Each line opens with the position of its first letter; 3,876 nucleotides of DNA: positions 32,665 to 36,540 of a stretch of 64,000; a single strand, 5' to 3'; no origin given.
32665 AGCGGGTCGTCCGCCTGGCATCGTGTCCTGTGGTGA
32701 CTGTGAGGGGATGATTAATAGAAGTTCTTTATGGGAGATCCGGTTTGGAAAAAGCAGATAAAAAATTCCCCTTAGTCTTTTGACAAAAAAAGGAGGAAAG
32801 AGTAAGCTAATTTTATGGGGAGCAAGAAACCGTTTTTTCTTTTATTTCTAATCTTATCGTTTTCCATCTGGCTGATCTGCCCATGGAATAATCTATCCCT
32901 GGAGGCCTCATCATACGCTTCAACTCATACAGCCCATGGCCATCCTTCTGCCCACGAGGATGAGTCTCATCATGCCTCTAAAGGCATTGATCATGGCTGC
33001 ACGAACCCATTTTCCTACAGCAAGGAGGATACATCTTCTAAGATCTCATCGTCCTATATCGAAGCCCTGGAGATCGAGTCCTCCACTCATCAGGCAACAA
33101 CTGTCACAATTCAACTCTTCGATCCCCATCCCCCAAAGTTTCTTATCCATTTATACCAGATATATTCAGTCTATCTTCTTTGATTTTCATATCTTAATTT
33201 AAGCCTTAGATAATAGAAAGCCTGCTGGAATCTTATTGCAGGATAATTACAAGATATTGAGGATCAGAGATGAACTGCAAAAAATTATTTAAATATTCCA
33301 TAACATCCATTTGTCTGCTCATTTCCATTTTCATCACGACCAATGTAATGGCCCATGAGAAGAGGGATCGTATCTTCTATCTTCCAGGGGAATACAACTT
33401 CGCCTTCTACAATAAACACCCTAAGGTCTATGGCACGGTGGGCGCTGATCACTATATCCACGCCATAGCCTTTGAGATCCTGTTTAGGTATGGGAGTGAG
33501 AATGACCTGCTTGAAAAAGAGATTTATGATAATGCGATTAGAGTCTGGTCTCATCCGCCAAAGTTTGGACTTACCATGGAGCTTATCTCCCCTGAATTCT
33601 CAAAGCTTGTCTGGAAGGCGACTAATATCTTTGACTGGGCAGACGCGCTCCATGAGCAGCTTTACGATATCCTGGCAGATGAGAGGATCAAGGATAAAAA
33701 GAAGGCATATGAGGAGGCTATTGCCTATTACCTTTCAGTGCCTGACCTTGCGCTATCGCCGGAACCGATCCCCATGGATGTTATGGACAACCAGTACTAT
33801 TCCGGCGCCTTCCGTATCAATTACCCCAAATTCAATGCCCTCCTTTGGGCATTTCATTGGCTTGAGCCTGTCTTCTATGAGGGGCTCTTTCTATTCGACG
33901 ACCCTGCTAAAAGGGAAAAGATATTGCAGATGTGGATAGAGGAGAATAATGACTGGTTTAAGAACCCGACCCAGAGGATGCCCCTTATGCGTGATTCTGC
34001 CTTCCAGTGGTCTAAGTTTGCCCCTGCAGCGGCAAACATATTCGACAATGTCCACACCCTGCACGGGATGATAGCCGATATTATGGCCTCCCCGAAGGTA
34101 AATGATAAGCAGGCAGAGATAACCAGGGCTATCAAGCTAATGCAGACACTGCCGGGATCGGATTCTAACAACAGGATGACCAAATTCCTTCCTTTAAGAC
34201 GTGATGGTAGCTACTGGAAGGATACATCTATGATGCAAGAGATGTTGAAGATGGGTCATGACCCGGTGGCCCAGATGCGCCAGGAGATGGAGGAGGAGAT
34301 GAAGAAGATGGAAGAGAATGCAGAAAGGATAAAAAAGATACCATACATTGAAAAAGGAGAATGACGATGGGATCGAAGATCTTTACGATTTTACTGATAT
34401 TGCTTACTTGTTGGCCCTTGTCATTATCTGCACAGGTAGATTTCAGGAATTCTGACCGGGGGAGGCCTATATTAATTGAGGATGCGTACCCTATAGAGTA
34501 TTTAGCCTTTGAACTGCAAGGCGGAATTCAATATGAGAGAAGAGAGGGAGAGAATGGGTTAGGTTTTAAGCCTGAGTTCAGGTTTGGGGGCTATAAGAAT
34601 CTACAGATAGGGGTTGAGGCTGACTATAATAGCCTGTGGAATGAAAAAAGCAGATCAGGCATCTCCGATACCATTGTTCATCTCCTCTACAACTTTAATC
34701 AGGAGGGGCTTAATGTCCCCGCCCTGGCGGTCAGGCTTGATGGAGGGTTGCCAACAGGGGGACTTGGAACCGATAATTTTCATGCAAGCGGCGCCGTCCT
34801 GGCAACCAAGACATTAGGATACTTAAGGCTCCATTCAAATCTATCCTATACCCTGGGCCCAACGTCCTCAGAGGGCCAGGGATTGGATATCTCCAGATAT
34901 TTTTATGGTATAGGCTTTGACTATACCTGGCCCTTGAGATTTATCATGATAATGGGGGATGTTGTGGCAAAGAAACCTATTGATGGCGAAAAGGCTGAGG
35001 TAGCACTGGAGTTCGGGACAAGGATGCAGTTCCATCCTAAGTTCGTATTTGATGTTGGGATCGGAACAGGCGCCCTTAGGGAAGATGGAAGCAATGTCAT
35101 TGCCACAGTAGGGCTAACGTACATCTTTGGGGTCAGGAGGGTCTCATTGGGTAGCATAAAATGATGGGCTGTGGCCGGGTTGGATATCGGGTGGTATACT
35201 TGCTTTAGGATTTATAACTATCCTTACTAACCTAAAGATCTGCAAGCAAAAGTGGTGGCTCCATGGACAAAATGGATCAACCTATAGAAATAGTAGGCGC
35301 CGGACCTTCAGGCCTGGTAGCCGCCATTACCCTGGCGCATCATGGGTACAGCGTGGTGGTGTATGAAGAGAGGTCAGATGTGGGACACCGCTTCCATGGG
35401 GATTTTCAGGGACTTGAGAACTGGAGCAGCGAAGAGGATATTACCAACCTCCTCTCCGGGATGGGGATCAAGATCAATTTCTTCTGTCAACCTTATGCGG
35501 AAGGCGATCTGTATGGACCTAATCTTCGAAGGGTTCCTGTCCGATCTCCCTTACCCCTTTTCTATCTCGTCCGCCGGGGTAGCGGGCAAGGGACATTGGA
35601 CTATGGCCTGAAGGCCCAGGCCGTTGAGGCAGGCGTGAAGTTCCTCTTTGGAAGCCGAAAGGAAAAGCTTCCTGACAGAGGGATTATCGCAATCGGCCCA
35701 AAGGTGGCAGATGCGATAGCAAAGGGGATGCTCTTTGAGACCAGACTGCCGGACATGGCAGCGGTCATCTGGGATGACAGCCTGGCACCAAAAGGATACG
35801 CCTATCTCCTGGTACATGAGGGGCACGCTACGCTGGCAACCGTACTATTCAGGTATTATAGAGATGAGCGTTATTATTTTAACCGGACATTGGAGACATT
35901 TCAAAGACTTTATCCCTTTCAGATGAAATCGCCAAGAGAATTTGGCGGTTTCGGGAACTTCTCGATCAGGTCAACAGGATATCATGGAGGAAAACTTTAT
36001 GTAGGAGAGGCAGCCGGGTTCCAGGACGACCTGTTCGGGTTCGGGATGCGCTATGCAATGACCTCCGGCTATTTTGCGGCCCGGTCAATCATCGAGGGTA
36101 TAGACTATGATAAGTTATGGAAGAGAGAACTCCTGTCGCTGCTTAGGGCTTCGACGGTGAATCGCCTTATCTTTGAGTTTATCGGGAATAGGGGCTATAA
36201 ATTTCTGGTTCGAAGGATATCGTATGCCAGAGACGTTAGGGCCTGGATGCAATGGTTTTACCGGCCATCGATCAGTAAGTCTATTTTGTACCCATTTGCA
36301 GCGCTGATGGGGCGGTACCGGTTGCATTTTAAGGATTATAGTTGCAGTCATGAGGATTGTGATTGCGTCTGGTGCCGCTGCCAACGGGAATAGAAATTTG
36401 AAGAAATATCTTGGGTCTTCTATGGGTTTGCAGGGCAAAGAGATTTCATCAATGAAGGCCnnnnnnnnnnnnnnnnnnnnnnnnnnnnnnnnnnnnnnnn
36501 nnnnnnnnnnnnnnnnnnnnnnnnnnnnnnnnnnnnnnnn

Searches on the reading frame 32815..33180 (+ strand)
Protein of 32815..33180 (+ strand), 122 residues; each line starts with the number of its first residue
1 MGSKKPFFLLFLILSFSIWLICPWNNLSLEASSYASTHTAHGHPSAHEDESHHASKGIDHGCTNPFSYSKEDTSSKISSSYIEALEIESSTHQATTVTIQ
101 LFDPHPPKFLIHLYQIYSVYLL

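Call 19: search_protein_families(library=pfam, proteins=[window:32815-33180:+], max_evalue=0.001)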
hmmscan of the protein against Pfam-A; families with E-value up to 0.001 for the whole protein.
window:32815-33180:+ (122 aa): 0 families

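Call 54: search_protein_families(library=pfam, proteins=[window:32815-33180:+], max_evalue=1)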
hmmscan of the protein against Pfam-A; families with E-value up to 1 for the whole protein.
window:32815-33180:+ (122 aa): 1 family
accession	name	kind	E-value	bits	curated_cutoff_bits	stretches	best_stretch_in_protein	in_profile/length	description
PF25130.1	DUF7820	-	0.25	10.9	27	1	21-76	176-231/338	Domain of unknown function (DUF7820)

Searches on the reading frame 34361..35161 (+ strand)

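Call 3: search_protein_families(library=pfam, proteins=[window:34361-35161:+], max_evalue=1)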
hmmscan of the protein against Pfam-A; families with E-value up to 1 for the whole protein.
window:34361-35161:+ (267 aa): 2 families
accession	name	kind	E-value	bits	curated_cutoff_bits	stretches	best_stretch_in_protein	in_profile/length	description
PF13557.12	Phenol_MetA_deg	-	0.00061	20.3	22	1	83-237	51-224/242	Putative MetA-pathway of phenol degradation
PF13505.12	OMP_b-brl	-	0.77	10.3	28.7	0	65-256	44-175/175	Outer membrane protein beta-barrel domain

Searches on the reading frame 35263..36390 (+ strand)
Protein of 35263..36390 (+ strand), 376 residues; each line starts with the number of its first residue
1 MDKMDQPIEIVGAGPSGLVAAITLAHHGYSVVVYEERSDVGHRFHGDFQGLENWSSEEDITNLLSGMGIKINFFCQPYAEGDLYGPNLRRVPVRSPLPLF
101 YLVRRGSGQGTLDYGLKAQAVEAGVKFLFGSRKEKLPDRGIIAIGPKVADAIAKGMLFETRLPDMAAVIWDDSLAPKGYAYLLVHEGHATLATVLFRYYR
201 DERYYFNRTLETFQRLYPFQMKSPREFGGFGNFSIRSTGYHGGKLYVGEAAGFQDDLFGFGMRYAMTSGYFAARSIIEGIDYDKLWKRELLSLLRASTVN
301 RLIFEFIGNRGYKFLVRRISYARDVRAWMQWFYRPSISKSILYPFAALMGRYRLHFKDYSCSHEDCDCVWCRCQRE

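Call 3: search_protein_families(library=pfam, proteins=[window:35263-36390:+], max_evalue=1)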
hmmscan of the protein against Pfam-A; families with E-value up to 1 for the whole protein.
window:35263-36390:+ (376 aa): 13 families
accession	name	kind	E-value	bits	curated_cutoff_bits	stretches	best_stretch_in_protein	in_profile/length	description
PF13450.12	NAD_binding_8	-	2.2e-09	37.9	21.9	1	10-43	1-34/68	NAD(P)-binding Rossmann-like domain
PF03486.20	HI0933_like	-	1.9e-07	31.2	50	1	9-68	4-64/244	HI0933-like protein Rossmann domain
PF01266.30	DAO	-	5e-05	23.4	27.9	1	10-42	4-36/353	FAD dependent oxidoreductase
PF01946.23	Thi4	-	0.00013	21.7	26.2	1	4-71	16-84/235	Thi4 family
PF07992.20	Pyr_redox_2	-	0.00015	21.7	26.1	1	10-38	5-33/291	Pyridine nucleotide-disulphide oxidoreductase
PF01494.25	FAD_binding_3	-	0.00016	21.5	22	1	8-39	4-35/349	FAD binding domain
PF00890.30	FAD_binding_2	-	0.00022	21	20.4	1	10-38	4-32/414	FAD binding domain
PF01593.30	Amino_oxidase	-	0.00031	20.6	19.8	1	16-49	2-35/443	Flavin containing amine oxidoreductase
PF12831.13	FAD_oxidored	-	0.0012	18.7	27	1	10-41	4-35/416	FAD dependent oxidoreductase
PF13738.12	Pyr_redox_3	-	0.0056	16.4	30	1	10-44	2-36/305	Pyridine nucleotide-disulphide oxidoreductase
PF01134.28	GIDA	-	0.0087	15.6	22.1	1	8-38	2-32/391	Glucose inhibited division protein A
PF00070.33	Pyr_redox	-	0.017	16.1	22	1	10-41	4-35/82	Pyridine nucleotide-disulphide oxidoreductase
PF02737.24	3HCDH_N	-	0.14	12.5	22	0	8-45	2-39/180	3-hydroxyacyl-CoA dehydrogenase, NAD binding domain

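Call 5: search_protein_families(library=ncbifam, proteins=[window:35263-36390:+], max_evalue=0.1)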
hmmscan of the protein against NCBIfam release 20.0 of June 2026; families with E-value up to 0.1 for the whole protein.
window:35263-36390:+ (376 aa): 84 families (the best 25 are shown)
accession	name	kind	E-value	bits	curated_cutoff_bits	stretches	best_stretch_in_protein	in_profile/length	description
TIGR02032.1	GG-red-SF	subfamily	2.4e-14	53.7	158.8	2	10-137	5-118/297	geranylgeranyl reductase family protein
TIGR02023.1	BchP-ChlP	subfamily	3.5e-08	32.9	343.3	2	161-282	186-304/388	geranylgeranyl diphosphate reductase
NF049967.1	QhpG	equivalog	4.6e-08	32.4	240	1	9-44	2-36/423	flavin-dependent monooxygenase QhpG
TIGR00275.1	TIGR00275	subfamily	3.3e-07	29.5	183.8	1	10-65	3-58/401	aminoacetone oxidase family FAD-binding enzyme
NF010590.0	PRK13984.1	equivalog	3.4e-07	28.8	946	1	3-71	286-355/611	putative oxidoreductase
NF005560.0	PRK07233.1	equivalog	7.5e-07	28.3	252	1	7-41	2-36/435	hypothetical protein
TIGR00292.1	TIGR00292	equivalog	2.6e-06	26.8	148.3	1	5-71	21-87/254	sulfide-dependent adenosine diphosphate thiazole synthase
NF005547.0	PRK07208.1-3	equivalog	3.5e-06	26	380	1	4-41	3-40/465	hypothetical protein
NF009409.0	PRK12770.1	subfamily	3.6e-06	26.3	343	1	6-37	19-50/360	putative glutamate synthase subunit beta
NF033113.0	halo_ClmS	equivalog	3.6e-06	25.8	900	1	8-38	5-35/570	chloramphenicol-biosynthetic FADH2-dependent halogenase CmlS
NF004780.0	PRK06126.1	subfamily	4.4e-06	25.3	445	1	3-39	6-41/552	hypothetical protein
TIGR03467.1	HpnE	equivalog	6.1e-06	25.8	283.05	1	9-43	2-36/430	hydroxysqualene dehydroxylase HpnE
NF041080.1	DGGGPL_reductase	equivalog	6.2e-06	25.3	580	1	10-49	6-47/447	digeranylgeranylglycerophospholipid reductase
NF006002.0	PRK08132.1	subfamily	8.2e-06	24.5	416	1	4-40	24-60/552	FAD-dependent oxidoreductase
NF045637.1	carotdesatCrtDProt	equivalog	1.4e-05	23.8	580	1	10-43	3-36/485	1-hydroxycarotenoid 3,4-desaturase CrtD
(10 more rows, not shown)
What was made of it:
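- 33270..36393 (+): Upstream same-strand island genes: a 364-aa protein of unknown function, an outer-membrane channel (Phenol_MetA_deg-like), and an FAD oxidoreductase with a Cys-rich tail. Pfam and NCBIfam (calls 3, 5).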
